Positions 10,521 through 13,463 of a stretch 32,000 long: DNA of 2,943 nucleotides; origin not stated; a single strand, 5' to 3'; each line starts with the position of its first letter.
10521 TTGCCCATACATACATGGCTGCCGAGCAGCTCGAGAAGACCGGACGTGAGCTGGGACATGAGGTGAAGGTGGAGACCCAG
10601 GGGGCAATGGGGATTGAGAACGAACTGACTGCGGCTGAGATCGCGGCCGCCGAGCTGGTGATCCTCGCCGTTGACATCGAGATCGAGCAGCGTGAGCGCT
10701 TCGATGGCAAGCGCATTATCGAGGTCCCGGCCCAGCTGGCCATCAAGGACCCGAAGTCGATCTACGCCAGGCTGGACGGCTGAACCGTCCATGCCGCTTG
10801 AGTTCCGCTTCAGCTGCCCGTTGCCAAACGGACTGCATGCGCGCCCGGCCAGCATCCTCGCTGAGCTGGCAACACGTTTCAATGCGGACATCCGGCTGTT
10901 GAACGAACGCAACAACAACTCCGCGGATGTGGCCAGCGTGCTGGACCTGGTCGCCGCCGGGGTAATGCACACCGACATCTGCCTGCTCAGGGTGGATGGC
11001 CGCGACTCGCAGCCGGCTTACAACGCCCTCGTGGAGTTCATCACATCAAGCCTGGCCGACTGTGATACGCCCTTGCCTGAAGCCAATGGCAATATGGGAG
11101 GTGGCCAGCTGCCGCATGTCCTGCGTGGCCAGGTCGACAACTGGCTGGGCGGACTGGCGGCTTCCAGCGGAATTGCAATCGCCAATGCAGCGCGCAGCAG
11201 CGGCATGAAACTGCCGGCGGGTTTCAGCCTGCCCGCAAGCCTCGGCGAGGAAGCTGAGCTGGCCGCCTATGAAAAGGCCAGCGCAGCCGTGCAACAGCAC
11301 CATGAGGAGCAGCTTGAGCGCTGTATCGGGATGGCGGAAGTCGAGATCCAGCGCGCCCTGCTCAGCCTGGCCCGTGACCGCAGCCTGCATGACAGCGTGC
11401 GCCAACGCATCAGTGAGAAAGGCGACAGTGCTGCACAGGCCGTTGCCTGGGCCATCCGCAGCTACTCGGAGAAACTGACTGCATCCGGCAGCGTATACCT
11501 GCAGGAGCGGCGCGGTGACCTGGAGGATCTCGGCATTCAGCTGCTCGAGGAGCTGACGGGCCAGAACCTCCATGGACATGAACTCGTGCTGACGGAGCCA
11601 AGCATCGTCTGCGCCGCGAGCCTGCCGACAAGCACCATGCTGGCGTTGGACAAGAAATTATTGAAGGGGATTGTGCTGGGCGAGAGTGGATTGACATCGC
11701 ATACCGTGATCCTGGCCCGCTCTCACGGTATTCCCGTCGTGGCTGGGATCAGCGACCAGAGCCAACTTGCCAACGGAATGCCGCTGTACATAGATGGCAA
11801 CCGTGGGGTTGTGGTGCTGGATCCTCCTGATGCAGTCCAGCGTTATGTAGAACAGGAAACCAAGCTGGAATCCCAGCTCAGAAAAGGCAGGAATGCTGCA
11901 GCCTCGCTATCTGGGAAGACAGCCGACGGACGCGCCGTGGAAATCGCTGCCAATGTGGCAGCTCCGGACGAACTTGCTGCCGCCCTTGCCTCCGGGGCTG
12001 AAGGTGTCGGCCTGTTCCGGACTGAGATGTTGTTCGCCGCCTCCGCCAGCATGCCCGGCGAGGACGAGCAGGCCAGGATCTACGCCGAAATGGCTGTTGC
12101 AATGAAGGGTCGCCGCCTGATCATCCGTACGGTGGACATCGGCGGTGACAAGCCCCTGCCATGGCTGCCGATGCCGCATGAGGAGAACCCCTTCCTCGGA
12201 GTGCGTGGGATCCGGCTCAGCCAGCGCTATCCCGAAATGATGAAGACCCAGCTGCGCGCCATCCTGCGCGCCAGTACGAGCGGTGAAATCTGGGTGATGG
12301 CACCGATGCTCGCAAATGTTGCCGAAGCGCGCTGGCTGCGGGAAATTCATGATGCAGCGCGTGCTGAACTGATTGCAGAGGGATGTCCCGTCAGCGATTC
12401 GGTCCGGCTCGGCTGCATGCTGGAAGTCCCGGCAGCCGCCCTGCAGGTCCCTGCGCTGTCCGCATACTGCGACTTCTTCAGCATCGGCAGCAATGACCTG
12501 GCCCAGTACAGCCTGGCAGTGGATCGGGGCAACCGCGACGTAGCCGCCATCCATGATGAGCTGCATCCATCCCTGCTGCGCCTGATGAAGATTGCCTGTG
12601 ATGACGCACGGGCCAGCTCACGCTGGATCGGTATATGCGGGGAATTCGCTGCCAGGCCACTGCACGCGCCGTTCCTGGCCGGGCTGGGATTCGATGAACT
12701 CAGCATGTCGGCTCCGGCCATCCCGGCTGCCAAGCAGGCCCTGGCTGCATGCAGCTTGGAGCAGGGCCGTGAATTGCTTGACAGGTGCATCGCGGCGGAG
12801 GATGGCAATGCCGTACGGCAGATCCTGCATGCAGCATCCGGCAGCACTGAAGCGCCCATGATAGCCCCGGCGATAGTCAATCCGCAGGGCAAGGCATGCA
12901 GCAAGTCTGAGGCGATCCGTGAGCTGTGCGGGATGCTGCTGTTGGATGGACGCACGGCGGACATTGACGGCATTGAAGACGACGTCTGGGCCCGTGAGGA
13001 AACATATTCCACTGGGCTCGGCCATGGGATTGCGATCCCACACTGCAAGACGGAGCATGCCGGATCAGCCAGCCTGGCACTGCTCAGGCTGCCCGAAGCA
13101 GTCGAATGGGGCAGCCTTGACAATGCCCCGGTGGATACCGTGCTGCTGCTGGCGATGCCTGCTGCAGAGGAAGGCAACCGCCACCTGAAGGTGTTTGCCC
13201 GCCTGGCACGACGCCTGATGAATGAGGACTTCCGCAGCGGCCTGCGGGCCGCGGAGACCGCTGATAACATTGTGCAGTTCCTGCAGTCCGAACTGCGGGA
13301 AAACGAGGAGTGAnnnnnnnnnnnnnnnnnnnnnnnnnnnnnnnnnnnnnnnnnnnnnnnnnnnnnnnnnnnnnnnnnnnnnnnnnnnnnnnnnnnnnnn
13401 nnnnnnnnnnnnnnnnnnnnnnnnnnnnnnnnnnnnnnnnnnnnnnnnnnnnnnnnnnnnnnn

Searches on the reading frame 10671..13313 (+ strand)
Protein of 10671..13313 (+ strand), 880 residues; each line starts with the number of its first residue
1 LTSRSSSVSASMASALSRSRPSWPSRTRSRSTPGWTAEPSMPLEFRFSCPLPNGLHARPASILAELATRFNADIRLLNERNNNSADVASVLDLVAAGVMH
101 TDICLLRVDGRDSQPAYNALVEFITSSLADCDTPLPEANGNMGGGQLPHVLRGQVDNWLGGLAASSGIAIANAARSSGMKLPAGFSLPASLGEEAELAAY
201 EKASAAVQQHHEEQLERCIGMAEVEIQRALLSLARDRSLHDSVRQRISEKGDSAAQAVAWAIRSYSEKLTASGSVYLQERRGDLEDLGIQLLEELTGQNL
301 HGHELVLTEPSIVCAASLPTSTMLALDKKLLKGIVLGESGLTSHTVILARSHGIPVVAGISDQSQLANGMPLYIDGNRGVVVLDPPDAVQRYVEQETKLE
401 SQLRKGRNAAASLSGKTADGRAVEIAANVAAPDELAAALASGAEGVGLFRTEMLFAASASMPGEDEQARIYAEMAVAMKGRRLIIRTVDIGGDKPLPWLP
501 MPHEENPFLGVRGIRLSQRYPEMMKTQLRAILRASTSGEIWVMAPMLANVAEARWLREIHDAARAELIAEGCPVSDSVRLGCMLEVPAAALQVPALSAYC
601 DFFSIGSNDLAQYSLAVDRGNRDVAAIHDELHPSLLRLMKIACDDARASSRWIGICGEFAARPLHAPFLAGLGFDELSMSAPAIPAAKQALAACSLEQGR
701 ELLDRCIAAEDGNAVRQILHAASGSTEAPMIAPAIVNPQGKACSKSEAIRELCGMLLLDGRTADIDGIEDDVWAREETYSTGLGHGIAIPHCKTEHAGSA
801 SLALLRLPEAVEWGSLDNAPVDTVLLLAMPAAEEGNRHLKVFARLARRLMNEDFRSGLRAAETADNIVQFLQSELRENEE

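Call 9: search_protein_families(library=pfam, proteins=[window:10671-13313:+], max_evalue=0.001)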
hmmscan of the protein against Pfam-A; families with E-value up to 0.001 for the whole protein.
window:10671-13313:+ (880 aa): 5 families
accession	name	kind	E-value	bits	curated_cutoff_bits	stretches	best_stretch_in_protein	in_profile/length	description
PF02896.24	PEP-utilizers_C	-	3.5e-100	335.4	22.8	1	412-693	9-290/293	PEP-utilising enzyme, PEP-binding domain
PF00359.27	PTS_EIIA_2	-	1.5e-32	113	27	1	740-873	12-143/144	Phosphoenolpyruvate-dependent sugar phosphotransferase system, EIIA 2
PF00381.24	PTS-HPr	-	2.1e-15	57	23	1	45-125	3-80/81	PTS HPr component phosphorylation site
PF00391.29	PEP-utilizers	-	9.1e-15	54.5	23.1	1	308-379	2-72/72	PEP-utilising enzyme, mobile domain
PF05524.18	PEP-utilisers_N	-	2.5e-14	53.9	24.4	1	161-280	2-121/121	PEP-utilising enzyme, N-terminal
